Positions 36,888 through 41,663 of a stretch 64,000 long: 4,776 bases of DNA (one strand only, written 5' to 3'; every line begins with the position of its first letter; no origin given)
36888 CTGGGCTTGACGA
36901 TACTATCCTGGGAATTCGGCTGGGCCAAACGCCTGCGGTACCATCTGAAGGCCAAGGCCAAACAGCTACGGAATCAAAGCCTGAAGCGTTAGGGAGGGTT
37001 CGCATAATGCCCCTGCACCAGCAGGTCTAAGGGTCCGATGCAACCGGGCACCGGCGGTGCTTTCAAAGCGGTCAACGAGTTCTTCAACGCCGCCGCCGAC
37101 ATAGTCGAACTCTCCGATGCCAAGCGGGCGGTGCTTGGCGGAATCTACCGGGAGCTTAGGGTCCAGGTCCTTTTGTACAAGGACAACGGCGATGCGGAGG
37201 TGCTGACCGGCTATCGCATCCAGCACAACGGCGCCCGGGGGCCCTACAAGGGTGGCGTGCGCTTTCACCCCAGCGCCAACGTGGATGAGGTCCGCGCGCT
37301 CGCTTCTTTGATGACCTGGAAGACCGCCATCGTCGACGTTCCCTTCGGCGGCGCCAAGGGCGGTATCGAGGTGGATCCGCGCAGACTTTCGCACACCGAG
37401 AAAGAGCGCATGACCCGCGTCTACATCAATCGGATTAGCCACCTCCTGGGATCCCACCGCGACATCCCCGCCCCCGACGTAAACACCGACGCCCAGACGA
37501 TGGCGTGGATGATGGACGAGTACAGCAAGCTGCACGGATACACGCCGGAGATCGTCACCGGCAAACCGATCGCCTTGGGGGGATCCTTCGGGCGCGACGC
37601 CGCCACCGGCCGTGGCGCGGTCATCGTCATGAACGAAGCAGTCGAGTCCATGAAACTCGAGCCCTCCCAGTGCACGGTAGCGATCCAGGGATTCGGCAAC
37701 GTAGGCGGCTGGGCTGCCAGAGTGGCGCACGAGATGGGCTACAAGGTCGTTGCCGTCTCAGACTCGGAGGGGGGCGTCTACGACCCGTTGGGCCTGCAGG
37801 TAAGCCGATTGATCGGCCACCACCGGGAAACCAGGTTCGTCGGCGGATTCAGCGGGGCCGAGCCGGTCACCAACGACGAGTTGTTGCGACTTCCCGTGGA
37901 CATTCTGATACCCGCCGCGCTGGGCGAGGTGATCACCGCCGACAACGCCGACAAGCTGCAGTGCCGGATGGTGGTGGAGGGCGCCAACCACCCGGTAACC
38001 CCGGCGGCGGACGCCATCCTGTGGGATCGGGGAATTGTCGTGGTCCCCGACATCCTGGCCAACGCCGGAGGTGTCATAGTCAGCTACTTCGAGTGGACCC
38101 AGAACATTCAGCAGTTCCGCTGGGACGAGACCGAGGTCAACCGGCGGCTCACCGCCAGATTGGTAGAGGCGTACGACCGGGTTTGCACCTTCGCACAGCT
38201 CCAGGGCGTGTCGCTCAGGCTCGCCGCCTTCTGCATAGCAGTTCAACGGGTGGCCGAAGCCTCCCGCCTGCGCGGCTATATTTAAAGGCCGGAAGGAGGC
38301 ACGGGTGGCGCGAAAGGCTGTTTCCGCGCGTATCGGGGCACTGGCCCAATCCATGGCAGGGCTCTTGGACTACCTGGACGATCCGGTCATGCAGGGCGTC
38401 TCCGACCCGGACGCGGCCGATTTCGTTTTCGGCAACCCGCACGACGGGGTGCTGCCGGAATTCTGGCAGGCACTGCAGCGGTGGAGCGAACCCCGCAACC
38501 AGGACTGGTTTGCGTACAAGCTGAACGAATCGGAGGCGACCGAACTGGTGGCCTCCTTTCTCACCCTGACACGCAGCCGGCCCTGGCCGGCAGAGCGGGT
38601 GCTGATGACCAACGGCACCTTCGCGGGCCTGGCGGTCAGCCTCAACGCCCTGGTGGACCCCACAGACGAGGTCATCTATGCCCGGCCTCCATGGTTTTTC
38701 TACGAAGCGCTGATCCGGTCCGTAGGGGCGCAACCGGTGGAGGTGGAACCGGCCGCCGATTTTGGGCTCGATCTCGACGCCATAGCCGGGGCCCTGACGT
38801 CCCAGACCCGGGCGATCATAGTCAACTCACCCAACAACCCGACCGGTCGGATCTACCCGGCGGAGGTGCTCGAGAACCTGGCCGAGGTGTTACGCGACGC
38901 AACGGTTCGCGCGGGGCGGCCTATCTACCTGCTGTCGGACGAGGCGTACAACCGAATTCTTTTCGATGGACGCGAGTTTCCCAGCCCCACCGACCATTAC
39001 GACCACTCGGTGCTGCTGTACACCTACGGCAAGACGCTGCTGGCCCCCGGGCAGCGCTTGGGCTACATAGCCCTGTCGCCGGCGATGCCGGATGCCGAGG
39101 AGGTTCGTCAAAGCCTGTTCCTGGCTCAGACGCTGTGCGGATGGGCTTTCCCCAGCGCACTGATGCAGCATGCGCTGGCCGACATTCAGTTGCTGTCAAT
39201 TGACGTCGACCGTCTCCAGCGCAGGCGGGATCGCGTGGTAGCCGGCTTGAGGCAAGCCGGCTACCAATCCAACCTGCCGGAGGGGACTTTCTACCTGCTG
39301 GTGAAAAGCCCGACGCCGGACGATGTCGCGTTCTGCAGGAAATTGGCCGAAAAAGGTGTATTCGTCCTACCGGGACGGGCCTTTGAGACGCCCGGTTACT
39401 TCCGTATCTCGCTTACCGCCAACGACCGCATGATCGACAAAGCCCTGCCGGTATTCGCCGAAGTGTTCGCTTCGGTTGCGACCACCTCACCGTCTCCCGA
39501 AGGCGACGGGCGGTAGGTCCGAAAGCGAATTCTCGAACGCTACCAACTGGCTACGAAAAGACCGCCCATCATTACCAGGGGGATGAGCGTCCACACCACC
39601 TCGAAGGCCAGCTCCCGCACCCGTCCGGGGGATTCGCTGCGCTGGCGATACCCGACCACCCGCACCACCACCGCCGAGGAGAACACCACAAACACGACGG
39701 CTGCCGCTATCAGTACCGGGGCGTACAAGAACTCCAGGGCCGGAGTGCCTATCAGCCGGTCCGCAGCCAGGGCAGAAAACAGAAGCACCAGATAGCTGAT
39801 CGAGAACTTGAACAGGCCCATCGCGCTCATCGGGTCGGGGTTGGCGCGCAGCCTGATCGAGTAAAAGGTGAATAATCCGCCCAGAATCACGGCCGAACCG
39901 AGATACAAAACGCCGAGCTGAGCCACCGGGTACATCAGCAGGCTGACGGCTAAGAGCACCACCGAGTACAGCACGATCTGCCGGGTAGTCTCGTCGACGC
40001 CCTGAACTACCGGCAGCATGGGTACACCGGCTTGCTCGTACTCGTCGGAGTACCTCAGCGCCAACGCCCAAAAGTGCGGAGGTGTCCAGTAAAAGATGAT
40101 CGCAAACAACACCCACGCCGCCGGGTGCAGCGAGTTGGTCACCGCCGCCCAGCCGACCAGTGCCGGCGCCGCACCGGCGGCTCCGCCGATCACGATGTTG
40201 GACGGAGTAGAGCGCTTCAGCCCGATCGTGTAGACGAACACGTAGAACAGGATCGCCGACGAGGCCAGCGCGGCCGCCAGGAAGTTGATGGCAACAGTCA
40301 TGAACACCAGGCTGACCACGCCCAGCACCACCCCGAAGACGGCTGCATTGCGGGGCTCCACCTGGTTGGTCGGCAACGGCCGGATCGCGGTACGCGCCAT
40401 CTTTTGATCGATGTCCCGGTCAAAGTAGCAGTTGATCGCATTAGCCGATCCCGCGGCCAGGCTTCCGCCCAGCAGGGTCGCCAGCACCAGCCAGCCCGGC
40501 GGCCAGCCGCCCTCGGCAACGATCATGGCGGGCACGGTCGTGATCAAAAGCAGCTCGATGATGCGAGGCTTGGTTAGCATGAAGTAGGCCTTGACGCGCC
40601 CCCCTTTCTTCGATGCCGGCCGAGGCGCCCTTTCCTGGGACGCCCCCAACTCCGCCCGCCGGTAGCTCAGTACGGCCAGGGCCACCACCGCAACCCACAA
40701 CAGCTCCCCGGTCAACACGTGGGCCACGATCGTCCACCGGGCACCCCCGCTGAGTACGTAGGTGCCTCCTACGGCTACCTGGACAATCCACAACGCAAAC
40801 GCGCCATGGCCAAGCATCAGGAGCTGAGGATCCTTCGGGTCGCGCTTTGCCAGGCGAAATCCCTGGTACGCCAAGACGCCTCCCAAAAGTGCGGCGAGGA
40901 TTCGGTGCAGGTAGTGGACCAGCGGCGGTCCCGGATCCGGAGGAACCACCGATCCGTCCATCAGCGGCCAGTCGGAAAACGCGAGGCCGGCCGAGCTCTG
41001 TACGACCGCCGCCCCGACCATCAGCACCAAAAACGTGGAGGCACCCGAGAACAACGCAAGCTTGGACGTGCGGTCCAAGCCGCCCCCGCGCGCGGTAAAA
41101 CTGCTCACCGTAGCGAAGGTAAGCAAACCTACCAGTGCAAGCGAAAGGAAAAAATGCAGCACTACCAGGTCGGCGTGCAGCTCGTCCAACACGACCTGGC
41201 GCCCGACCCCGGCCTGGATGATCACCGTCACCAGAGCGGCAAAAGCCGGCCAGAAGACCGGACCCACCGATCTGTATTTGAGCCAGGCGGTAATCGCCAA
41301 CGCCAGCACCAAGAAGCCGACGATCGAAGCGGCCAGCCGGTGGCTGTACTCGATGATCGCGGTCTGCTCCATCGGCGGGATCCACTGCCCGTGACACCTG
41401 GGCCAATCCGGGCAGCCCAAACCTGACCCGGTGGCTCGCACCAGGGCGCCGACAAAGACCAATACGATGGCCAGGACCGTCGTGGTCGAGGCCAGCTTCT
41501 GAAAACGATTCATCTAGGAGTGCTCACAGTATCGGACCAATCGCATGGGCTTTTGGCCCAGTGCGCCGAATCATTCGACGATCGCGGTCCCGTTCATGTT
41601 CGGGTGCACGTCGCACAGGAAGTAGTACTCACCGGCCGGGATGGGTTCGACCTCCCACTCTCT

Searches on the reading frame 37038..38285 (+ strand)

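Call 24: search_protein_families(library=pfam, proteins=[window:37038-38285:+], max_evalue=0.00001)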
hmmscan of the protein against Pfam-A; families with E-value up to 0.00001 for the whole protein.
window:37038-38285:+ (415 aa): 2 families
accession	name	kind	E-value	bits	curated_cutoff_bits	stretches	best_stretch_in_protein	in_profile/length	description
PF00208.27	ELFV_dehydrog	-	4.2e-78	262.8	23.4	1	181-413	1-241/241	Glutamate/Leucine/Phenylalanine/Valine dehydrogenase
PF02812.23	ELFV_dehydrog_N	-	1.1e-51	174.3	25.3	1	38-164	3-129/129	Glu/Leu/Phe/Val dehydrogenase, dimerisation domain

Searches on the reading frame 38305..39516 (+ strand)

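Call 25: search_protein_families(library=pfam, proteins=[window:38305-39516:+], max_evalue=0.00001)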
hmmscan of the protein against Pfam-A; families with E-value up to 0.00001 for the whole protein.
window:38305-39516:+ (403 aa): 2 families
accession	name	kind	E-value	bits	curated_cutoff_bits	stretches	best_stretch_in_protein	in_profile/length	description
PF00155.27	Aminotran_1_2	-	8.9e-47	160.4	19.7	1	43-381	9-358/361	Aminotransferase class I and II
PF01041.23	DegT_DnrJ_EryC1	-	8.4e-06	25.7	19.8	0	101-173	45-118/360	DegT/DnrJ/EryC1/StrS aminotransferase family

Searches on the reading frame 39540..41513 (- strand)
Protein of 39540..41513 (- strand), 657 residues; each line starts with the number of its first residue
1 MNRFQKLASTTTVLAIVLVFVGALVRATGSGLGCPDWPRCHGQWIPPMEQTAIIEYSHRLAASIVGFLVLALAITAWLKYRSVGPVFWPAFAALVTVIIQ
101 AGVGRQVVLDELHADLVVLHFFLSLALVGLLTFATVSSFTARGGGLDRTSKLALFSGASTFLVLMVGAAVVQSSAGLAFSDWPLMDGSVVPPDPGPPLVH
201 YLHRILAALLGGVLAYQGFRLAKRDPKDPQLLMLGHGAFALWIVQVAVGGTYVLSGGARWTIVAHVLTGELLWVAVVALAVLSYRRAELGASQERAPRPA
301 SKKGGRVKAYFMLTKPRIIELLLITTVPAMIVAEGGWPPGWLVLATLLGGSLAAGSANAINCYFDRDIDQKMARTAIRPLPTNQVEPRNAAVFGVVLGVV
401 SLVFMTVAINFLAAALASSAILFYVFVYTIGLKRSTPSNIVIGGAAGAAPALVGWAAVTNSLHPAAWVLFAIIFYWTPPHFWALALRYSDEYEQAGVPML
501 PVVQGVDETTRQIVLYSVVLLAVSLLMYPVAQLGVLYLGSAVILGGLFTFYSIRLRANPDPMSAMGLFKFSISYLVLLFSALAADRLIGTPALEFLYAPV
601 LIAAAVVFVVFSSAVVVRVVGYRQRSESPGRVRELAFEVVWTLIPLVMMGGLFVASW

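Call 25: search_protein_families(library=pfam, proteins=[window:39540-41513:-], max_evalue=0.00001)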
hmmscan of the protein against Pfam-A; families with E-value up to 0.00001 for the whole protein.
window:39540-41513:- (657 aa): 2 families
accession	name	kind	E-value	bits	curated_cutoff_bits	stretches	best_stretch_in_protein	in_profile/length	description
PF01040.23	UbiA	-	5.4e-67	226.1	34.2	1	322-568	1-244/250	UbiA prenyltransferase family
PF02628.20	COX15-CtaA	-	3.7e-38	131.8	29.9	1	7-277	3-322/322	Cytochrome oxidase assembly protein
